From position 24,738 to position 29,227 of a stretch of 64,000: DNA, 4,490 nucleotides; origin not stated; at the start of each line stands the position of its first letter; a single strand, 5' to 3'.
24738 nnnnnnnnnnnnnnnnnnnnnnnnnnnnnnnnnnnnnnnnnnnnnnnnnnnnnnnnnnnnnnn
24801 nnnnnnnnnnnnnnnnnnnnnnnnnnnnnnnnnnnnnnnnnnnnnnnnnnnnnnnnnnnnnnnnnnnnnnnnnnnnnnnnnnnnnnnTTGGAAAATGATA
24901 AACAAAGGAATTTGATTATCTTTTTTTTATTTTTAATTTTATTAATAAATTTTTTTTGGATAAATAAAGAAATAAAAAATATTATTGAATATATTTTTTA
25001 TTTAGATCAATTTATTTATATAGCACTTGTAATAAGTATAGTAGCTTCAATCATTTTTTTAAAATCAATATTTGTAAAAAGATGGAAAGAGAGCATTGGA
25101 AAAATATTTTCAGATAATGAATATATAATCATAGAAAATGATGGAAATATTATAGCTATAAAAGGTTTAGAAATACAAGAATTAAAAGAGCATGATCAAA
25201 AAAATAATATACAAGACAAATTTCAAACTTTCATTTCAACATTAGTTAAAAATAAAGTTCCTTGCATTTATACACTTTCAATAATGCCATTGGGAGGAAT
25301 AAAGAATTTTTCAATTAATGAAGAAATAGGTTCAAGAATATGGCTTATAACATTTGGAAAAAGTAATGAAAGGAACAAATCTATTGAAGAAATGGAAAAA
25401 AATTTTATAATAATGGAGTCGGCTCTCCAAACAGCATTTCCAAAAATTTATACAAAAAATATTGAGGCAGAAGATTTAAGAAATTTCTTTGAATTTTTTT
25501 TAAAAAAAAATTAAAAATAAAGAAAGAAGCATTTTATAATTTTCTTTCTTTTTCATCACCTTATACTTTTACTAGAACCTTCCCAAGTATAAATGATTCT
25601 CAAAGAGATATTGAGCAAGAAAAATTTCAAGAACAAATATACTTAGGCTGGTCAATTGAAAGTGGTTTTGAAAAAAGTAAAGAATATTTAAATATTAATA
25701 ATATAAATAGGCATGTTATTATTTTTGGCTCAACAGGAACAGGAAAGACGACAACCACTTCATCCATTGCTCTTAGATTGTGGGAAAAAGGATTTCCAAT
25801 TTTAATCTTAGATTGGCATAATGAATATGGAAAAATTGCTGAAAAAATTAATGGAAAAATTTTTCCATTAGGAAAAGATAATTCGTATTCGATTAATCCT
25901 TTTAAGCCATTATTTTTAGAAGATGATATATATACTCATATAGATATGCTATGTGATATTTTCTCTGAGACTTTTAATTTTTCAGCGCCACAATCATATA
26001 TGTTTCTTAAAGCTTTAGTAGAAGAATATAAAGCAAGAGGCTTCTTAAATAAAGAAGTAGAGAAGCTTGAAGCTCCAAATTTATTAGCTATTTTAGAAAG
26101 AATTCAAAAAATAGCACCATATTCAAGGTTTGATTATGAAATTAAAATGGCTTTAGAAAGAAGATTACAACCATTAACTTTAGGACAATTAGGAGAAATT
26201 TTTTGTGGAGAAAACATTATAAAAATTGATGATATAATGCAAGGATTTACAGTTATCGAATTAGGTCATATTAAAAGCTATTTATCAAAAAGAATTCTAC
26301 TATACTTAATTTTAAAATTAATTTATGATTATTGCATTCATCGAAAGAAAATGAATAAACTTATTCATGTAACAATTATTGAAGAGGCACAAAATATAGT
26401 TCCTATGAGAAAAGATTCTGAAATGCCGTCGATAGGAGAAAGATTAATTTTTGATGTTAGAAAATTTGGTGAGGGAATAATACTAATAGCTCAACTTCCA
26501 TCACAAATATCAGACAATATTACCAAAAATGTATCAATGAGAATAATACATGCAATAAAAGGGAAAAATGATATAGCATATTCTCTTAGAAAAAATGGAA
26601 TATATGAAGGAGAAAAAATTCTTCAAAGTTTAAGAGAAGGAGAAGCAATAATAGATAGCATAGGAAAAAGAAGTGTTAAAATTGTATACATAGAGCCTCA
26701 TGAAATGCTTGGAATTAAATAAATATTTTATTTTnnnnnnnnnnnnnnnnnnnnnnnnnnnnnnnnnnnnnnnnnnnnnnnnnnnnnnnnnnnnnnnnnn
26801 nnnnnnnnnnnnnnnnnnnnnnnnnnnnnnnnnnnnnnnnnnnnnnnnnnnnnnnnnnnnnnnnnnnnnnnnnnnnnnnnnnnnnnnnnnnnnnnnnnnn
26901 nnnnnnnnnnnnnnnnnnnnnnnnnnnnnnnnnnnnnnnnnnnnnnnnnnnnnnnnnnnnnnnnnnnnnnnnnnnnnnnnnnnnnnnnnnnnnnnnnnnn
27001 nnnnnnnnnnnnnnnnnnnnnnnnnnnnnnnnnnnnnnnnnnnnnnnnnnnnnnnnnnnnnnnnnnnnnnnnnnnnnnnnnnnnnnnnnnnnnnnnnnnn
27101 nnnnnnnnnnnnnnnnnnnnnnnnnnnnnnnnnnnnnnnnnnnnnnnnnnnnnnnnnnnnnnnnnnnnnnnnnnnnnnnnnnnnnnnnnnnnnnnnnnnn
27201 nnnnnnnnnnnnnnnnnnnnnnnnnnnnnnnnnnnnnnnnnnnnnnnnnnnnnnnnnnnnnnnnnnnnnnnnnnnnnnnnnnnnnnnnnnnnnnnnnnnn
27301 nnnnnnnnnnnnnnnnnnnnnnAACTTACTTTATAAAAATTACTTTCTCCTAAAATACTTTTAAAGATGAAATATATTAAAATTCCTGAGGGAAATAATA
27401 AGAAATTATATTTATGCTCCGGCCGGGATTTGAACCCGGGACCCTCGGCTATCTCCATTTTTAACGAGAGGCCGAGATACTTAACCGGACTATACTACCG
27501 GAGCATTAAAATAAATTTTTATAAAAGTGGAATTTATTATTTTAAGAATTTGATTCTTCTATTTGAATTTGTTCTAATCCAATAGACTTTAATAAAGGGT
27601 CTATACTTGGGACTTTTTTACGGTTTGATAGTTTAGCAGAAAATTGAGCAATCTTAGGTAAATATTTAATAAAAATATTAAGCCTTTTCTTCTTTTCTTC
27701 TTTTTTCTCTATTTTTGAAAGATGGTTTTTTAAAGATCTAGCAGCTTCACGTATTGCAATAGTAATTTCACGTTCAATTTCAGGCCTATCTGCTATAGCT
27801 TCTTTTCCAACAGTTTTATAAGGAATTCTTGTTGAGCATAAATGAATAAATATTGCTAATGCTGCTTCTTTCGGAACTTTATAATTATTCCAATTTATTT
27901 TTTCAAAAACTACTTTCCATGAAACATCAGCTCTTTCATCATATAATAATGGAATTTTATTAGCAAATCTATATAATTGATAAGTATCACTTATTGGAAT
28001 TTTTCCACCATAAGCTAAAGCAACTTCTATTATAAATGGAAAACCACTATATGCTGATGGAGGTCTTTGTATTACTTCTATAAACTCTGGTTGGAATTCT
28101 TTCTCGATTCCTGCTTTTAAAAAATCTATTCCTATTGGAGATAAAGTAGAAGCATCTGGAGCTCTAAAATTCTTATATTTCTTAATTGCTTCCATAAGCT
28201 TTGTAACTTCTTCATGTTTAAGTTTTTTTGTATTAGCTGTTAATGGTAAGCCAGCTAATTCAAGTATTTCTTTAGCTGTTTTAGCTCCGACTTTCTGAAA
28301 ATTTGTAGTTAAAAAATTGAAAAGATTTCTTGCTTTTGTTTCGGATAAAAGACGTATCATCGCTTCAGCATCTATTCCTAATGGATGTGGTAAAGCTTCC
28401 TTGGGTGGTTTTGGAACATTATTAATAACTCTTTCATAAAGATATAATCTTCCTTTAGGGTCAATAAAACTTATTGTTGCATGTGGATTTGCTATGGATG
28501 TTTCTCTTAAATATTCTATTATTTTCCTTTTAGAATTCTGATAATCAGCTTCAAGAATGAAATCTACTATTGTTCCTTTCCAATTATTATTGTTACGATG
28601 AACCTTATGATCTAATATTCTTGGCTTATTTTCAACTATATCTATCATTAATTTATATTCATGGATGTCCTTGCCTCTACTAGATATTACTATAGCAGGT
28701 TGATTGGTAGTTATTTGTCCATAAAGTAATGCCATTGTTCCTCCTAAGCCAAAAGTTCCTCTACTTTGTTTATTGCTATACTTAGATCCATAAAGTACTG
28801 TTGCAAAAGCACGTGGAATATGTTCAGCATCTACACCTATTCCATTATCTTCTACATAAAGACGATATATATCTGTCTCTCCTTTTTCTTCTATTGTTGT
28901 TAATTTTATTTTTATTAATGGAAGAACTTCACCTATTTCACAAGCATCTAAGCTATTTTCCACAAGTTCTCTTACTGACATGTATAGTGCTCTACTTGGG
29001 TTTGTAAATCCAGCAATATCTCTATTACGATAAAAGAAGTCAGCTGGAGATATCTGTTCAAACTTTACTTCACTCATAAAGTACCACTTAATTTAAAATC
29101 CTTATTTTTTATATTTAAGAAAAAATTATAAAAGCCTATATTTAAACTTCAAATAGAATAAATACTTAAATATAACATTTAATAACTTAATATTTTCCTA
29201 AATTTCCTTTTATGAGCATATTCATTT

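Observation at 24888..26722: Frameshift in a T8A9 homopolymer separates a TM/N-terminal domain from the HerA-like ATPase core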

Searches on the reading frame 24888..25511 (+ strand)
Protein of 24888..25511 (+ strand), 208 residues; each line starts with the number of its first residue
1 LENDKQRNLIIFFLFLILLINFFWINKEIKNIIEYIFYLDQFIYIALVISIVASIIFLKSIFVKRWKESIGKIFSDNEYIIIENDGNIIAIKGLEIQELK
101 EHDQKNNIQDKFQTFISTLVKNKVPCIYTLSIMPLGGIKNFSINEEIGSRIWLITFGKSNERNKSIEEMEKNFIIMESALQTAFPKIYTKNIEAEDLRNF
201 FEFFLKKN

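Call 7: search_protein_families(library=pfam, proteins=[window:24888-25511:+], max_evalue=0.01)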
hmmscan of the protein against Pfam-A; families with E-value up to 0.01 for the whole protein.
window:24888-25511:+ (208 aa): 0 families

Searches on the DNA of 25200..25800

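Call 70: search_rna_families(source=window, start=25200, end=25800, threshold=evalue, max_evalue=1)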
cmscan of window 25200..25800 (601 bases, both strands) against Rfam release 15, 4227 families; matches with E-value up to 1: 0.
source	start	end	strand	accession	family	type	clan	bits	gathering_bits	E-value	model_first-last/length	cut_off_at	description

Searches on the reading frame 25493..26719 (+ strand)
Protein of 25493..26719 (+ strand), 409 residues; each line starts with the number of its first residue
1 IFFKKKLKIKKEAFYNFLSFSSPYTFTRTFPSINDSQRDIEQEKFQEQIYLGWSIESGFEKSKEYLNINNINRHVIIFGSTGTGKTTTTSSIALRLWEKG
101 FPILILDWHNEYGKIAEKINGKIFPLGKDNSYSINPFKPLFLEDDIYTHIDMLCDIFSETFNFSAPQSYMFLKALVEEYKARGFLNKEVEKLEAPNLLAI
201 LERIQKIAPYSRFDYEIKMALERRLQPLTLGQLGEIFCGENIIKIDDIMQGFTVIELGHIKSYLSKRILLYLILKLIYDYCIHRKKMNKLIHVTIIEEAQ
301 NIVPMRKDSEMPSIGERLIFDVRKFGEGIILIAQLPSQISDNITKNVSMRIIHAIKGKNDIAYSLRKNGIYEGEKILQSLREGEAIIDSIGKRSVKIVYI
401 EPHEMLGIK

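Call 7: search_protein_families(library=pfam, proteins=[window:25493-26719:+], max_evalue=0.01)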
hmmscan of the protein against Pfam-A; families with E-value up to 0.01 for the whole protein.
window:25493-26719:+ (409 aa): 12 families
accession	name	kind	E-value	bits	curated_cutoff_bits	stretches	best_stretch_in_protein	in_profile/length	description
PF01935.23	DUF87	-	7.5e-20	72.4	23.2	1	60-274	10-217/220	Helicase HerA, central domain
PF05872.18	HerA_C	-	1.1e-12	47.8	22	2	60-116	9-65/502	Helicase HerA-like C-terminal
PF19044.6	P-loop_TraG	-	7.4e-09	35.2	25.8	1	71-137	28-94/413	TraG P-loop domain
PF20720.3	nSTAND3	-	2.3e-06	27.8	27.2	1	63-117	8-62/155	Novel STAND NTPase 3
PF10412.15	TrwB_AAD_bind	-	0.00014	21.3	20.5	1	68-110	11-53/387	Type IV secretion-system coupling protein DNA-binding domain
PF13401.12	AAA_22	-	0.00068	20.4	27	0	73-96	6-29/130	AAA domain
PF05707.18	Zot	-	0.0014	18.6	20.3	1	293-354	84-146/197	Zonular occludens toxin (Zot)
PF04851.21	ResIII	-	0.0016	18.8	22.5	1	67-105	18-58/164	Type III restriction enzyme, res subunit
PF01656.29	CbiA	-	0.0048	17.3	25.4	1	76-328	3-54/125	CobQ/CobB/MinD/ParA nucleotide binding domain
PF01745.22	IPT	-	0.0051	16.7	20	0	76-110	5-36/233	Isopentenyl transferase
PF01580.24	FtsK_SpoIIIE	-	0.0091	15.9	24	0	58-91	25-58/221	FtsK/SpoIIIE family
PF02562.22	PhoH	-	0.01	15.8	27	0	62-100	9-47/205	PhoH-like protein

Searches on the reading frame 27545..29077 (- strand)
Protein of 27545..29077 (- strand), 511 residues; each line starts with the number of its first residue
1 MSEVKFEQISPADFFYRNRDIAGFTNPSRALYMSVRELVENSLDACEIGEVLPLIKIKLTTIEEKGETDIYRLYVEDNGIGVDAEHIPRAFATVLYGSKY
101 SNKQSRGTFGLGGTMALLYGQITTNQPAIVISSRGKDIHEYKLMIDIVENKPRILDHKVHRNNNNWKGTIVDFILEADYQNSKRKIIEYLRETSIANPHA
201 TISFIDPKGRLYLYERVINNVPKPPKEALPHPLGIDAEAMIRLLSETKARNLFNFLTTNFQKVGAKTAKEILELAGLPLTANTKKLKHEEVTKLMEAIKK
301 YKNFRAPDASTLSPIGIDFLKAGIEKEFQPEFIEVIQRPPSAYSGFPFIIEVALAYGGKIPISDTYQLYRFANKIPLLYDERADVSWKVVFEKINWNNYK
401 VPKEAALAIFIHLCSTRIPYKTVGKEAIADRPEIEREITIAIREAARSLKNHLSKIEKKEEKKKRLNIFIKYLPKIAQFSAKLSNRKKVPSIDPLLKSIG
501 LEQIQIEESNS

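Call 7: search_protein_families(library=pfam, proteins=[window:27545-29077:-], max_evalue=0.01)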
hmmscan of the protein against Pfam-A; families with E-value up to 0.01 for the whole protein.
window:27545-29077:- (511 aa): 5 families
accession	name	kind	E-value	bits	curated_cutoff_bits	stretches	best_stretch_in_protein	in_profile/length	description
PF09239.17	Topo-VIb_trans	-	3.9e-60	202.7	24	1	307-465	1-159/159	Topoisomerase VI B subunit, transducer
PF02518.31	HATPase_c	-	4.4e-08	34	26.4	1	29-113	4-79/111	Histidine kinase-, DNA gyrase B-, and HSP90-like ATPase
PF13589.12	HATPase_c_3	-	1e-06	29.2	25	1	34-150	6-110/137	Histidine kinase-, DNA gyrase B-, and HSP90-like ATPase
PF05833.16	NFACT_N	-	2.5e-06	27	31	1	224-302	162-240/456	NFACT N-terminal and middle domains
PF00416.27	Ribosomal_S13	-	0.0024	18.7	31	1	258-308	18-68/128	Ribosomal protein S13/S18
